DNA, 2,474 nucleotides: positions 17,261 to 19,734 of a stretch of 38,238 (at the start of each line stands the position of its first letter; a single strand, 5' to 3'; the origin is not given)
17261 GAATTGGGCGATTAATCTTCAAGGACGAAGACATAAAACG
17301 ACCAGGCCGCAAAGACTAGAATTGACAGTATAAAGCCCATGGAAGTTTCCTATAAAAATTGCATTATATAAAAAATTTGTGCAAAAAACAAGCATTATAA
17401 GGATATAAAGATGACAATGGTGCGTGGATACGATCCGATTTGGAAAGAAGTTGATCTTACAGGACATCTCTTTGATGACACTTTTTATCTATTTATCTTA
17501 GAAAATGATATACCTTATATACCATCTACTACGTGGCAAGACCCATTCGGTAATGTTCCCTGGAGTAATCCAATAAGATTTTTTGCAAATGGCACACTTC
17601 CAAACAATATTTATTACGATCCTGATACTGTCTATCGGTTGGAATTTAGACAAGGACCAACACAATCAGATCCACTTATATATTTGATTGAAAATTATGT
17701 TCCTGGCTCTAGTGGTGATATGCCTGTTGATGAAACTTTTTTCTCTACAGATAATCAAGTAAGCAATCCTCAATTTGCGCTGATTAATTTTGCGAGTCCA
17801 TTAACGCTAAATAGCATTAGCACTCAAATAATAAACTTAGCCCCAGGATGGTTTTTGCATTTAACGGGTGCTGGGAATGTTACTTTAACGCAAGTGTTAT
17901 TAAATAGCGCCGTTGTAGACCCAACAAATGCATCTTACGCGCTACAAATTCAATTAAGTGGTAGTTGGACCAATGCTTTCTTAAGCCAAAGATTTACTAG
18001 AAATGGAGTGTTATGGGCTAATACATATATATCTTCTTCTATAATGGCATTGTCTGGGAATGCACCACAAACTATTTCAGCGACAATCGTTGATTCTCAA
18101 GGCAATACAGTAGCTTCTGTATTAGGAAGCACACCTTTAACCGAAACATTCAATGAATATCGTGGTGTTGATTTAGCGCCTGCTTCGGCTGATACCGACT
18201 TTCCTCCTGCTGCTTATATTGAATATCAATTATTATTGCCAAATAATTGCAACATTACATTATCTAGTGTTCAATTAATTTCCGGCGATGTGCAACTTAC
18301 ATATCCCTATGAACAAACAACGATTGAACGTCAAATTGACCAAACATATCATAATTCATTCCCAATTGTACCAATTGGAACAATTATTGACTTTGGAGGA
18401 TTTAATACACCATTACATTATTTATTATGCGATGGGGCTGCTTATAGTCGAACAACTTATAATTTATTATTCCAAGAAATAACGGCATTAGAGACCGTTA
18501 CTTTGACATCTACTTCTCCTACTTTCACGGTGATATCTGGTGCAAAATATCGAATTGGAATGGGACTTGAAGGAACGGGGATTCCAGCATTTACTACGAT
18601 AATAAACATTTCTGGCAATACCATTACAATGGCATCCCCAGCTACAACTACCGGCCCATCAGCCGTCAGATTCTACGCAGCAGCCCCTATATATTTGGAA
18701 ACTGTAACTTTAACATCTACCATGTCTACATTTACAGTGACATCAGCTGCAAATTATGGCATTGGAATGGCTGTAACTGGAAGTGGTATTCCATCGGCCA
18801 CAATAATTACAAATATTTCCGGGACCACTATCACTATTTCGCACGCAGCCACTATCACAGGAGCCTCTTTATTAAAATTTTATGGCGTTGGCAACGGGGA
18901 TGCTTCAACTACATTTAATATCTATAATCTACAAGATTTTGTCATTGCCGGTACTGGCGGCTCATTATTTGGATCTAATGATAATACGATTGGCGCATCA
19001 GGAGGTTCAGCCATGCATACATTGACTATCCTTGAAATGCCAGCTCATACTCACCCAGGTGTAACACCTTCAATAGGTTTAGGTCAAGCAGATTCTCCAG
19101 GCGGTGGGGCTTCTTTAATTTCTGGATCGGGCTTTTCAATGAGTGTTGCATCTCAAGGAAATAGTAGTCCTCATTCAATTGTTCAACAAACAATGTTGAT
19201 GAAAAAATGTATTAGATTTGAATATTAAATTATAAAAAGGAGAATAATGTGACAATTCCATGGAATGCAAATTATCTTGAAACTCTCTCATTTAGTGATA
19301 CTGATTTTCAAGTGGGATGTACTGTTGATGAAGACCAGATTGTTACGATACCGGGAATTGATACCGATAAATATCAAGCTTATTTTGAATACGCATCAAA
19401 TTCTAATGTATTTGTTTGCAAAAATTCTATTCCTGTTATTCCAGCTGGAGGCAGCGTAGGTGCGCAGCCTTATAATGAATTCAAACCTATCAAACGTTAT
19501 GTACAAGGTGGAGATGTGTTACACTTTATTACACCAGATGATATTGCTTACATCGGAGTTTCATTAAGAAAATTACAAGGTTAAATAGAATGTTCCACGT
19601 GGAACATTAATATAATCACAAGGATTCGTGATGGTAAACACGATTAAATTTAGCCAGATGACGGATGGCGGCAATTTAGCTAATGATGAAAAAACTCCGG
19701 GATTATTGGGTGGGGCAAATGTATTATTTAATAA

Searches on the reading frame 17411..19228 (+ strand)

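Call 9: search_protein_families(library=phrogs, proteins=[window:17411-19228:+], max_evalue=0.001)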
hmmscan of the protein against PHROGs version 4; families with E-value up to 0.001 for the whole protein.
window:17411-19228:+ (605 aa): 5 families
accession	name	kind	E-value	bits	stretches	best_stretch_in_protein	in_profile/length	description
phrog_9116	-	tail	9.8e-14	52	2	490-565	99-169/455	tail protein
phrog_19618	-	tail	4e-10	40.2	1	301-358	117-174/387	tail collar protein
phrog_5838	-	head and packaging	6.1e-10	38.5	1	431-500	809-877/1106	virion structural protein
phrog_8763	-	tail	1.5e-06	27.6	1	450-602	588-747/1024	tail protein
phrog_24267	-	unknown function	0.00031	21.5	1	521-593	182-255/266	-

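Call 90: search_protein_families(library=pfam, proteins=[window:17411-19228:+], max_evalue=0.01)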
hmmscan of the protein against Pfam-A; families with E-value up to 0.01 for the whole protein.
window:17411-19228:+ (605 aa): 1 family
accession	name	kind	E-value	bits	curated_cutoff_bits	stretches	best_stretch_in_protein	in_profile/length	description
PF07484.17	Collar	-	6.8e-06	26.4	24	1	323-356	1-34/57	Phage Tail Collar Domain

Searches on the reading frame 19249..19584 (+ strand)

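Call 9: search_protein_families(library=phrogs, proteins=[window:19249-19584:+], max_evalue=0.001)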
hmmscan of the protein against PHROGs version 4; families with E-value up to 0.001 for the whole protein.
window:19249-19584:+ (111 aa): 0 families

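Call 88: search_protein_families(library=ncbifam, proteins=[window:19249-19584:+], max_evalue=0.1)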
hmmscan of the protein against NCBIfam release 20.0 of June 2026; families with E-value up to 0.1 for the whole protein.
window:19249-19584:+ (111 aa): 0 families

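Call 90: search_protein_families(library=pfam, proteins=[window:19249-19584:+], max_evalue=0.01)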
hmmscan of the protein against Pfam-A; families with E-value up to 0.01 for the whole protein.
window:19249-19584:+ (111 aa): 1 family
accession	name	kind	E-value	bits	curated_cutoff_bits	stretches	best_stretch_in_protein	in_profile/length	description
PF24878.1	YkcB_C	-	0.006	16.9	27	1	40-95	12-67/85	Putative mannosyltransferase YkcB-like, C-terminal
